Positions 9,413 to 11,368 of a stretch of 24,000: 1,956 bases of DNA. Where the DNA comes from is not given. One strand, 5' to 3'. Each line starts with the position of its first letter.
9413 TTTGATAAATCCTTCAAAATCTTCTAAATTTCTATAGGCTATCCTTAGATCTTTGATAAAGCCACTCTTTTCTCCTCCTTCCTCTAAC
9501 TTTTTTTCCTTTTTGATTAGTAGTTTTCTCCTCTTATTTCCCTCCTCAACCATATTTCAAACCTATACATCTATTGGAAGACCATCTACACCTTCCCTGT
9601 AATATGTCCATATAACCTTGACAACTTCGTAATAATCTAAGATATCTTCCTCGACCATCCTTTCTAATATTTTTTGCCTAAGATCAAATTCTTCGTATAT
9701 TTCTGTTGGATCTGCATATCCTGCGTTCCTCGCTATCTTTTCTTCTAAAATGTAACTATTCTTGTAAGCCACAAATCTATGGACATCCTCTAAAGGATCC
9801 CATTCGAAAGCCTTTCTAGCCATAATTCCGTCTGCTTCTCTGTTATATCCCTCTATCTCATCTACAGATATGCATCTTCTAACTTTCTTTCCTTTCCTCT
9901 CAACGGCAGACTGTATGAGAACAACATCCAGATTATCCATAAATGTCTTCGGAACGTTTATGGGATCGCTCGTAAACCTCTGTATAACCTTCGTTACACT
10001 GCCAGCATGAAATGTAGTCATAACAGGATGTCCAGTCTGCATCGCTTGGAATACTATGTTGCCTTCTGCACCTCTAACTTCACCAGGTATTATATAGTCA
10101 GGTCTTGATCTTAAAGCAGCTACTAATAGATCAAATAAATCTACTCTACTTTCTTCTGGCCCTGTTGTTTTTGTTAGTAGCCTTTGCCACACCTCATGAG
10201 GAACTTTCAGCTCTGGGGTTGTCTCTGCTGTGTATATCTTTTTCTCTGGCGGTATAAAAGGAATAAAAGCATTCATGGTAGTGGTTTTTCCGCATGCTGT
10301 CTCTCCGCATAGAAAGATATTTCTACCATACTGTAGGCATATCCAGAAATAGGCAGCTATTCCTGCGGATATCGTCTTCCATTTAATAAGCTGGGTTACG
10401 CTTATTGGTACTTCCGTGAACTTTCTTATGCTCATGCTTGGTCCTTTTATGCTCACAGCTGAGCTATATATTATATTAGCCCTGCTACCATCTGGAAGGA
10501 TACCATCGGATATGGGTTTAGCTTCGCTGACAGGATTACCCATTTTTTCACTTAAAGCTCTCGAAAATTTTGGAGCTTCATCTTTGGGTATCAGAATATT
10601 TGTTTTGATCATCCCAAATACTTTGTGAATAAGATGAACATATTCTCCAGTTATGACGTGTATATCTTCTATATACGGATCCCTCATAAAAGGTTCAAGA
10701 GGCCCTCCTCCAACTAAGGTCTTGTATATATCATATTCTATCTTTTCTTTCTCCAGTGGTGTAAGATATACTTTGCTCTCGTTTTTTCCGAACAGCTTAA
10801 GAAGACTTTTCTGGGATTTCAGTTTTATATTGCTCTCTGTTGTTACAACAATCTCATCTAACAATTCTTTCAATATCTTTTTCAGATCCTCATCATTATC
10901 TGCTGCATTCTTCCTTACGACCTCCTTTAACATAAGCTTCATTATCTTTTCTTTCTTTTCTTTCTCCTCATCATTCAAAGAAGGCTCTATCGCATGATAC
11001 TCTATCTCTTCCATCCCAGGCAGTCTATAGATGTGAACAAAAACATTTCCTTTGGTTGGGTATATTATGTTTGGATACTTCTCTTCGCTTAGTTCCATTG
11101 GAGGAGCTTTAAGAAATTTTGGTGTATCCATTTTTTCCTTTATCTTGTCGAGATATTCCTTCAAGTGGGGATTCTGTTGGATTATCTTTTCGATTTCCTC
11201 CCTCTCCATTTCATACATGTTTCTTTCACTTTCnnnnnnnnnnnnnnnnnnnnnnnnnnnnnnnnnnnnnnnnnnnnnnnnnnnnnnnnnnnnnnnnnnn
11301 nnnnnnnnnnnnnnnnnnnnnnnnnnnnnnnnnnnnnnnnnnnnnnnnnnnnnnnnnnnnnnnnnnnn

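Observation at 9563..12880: Two intact tandem ArlI/FlaI motor ATPase paralogues with mosaic near-identical DNA patches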

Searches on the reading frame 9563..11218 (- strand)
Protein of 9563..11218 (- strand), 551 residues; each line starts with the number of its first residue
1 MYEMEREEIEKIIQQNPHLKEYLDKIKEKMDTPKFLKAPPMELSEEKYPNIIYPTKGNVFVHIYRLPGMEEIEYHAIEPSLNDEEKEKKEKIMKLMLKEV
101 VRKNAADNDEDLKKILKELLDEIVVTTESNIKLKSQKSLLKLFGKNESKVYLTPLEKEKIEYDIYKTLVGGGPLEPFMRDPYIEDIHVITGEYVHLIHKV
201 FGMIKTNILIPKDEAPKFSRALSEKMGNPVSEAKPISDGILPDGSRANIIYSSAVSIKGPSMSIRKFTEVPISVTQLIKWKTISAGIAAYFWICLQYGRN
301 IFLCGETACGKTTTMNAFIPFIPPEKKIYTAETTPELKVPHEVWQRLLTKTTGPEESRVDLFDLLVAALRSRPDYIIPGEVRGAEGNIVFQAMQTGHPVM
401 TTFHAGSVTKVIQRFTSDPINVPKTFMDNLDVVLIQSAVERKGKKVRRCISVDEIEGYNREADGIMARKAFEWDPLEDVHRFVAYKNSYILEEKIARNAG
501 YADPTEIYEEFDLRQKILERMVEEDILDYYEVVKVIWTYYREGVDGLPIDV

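Call 5: search_protein_families(library=pfam, proteins=[window:9563-11218:-], max_evalue=0.01)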
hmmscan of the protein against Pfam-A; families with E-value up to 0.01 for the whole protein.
window:9563-11218:- (551 aa): 2 families
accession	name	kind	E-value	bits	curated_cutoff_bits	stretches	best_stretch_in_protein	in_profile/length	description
PF00437.27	T2SSE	-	8.2e-27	94.2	24.9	1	230-448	66-287/370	Type II/IV secretion system protein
PF13401.12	AAA_22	-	0.00061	20.5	27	0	298-371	5-81/130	AAA domain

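Call 10: find_homologous_proteins(query=window:9563-11218:-, max_evalue=1e-50)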
Query window:9563-11218:- (551 aa): 4681 proteins with E <= 1e-50 among 8000 candidates; the best 120 are listed.
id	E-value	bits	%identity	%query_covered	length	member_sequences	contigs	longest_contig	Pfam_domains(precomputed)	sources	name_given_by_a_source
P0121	0.0e+0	1230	99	100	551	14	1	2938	PF00437.27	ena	-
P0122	0.0e+0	1129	88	100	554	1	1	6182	PF00437.27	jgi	-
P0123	0.0e+0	1128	88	100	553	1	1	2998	PF00437.27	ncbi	-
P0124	0.0e+0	1128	88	100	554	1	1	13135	PF00437.27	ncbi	-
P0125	0.0e+0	1127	88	100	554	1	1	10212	PF00437.27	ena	-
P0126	0.0e+0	1126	88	100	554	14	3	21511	PF00437.27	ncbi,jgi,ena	-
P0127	0.0e+0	1125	88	100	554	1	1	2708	PF00437.27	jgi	-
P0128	0.0e+0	1125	88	100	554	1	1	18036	PF00437.27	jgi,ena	-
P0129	0.0e+0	1124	87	100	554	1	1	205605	PF00437.27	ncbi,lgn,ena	-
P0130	0.0e+0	1123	87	100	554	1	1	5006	PF00437.27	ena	-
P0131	0.0e+0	1117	87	99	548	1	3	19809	PF00437.27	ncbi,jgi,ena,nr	ncbi:MAG: hypothetical protein FE042_00435 [Thermoplasmata archaeon]|nr:MAG: hypothetical protein FE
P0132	0.0e+0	1115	87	99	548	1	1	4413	PF00437.27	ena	-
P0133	0.0e+0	1090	85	100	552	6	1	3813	PF00437.27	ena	-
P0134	0.0e+0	1031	81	100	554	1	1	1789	PF00437.27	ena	-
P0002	2.2e-275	932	72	100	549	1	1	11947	PF00437.27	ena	-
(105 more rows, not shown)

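Call 69: predict_structure(alignment_id=A3)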
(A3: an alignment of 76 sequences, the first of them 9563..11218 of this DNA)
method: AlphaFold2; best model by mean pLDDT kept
length: 551 residues; sequences in the alignment: 76
mean_pLDDT: 78.3   pTM: 0.54
mean pLDDT of the five models: 78.3, 77.7, 74.9, 73.6, 65.6
residues with pLDDT >= 90: 206; 70-90: 202; 50-70: 70; < 50: 73
segments of 3 or more residues with pLDDT < 50: 130-146, 252-269, 331-359, 367-371
pLDDT, mean of each block of 10 residues (from residue 1): 88 94 92 92 86 91 90 93 93 91 82 90 78 42 56 91 89 84 72 77 83 78 74 59 58 42 34 91 98 95 81 86 69 35 42 45 48 65 62 78 84 69 75 91 86 88 82 95 95 92 93 98 92 86 90 84
secondary structure, 60 per line:
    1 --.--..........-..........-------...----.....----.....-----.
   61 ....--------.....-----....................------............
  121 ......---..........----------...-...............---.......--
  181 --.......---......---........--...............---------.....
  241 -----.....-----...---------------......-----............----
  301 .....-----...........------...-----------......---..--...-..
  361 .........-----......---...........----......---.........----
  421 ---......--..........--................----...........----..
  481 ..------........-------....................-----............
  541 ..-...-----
elements in order: H6-15 H17-26 E34-36 H41-45 E50-54 E60-64 E73-77 H83-102 H109-123 E124-126 H130-139 E150-152 H154-168 H172-178 E183-189 E193-198 E202-209 H212-226 E236-240 E246-250 E256-258 H274-279 H285-296 E301-305 H311-321 E328-330 H342-347 H361-369 E375-380 H384-394 E399-404 H408-416 H424-429 E432-441 E444-459 E464-474 E479-482 H489-496 H504-523 H529-542

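Call 71: fold_search(model_id=the predicted structure, library=pdb)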
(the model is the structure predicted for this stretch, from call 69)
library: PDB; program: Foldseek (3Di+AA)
matches with E <= 10: 1250; with E <= 0.001: 119
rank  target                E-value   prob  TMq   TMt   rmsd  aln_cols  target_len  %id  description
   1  4ii7_C                2.2e-44  1.00  0.45  0.49  12.8       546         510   36  Archaellum Assembly ATPase FlaI (released 2013-03-06)
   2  4ihq_A                2.8e-44  1.00  0.46  0.49  13.1       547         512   37  Archaellum Assembly ATPase FlaI bound to ADP (released 2013-03-06)
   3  4ihq_C                1.2e-43  1.00  0.46  0.49  12.9       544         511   36  Archaellum Assembly ATPase FlaI bound to ADP (released 2013-03-06)
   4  4ii7_D                1.7e-43  1.00  0.45  0.50  13.2       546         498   37  Archaellum Assembly ATPase FlaI (released 2013-03-06)
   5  4ii7_B                6.8e-43  1.00  0.44  0.49  12.5       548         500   35  Archaellum Assembly ATPase FlaI (released 2013-03-06)
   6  4ii7_A                7.2e-43  1.00  0.45  0.49  13.0       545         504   36  Archaellum Assembly ATPase FlaI (released 2013-03-06)
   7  2oap_2                1.3e-39  1.00  0.44  0.48  15.0       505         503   30  Crystal structure of the archaeal secretion ATPase GspE in complex with AMP-PNP (released 2007-02-13)
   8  2oap_1                3.4e-38  1.00  0.45  0.49  13.5       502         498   32  Crystal structure of the archaeal secretion ATPase GspE in complex with AMP-PNP (released 2007-02-13)
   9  8rjf_A                4.6e-25  1.00  0.36  0.45  12.4       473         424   24  TadA/CpaF with ADP (released 2024-08-14)
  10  8rkd_A                5.1e-25  1.00  0.35  0.45  12.5       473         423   24  TadA/CpaF with AMPPNP (released 2024-08-14)
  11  9e24_A                6.1e-24  1.00  0.36  0.46  14.1       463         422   24  Closed structure of CpaF without nucleotides (Apo dataset) (released 2025-04-23)
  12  8rkd_B                1.7e-20  1.00  0.31  0.39  14.5       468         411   24  TadA/CpaF with AMPPNP (released 2024-08-14)
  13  3jc8_Ba               3.0e-16  1.00  0.37  0.45  15.3       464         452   15  Architectural model of the type IVa pilus machine in a piliated state (released 2016-03-16)
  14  2gza_B                4.2e-15  1.00  0.35  0.55   9.8       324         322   22  Crystal structure of the VirB11 ATPase from the Brucella Suis type IV secretion system in complex with sulphate (released 2006-07-11)
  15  2pt7_B                2.1e-14  1.00  0.26  0.45  13.8       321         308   20  Crystal structure of Cag VirB11 (HP0525) and an inhibitory protein (HP1451) (released 2007-11-13)
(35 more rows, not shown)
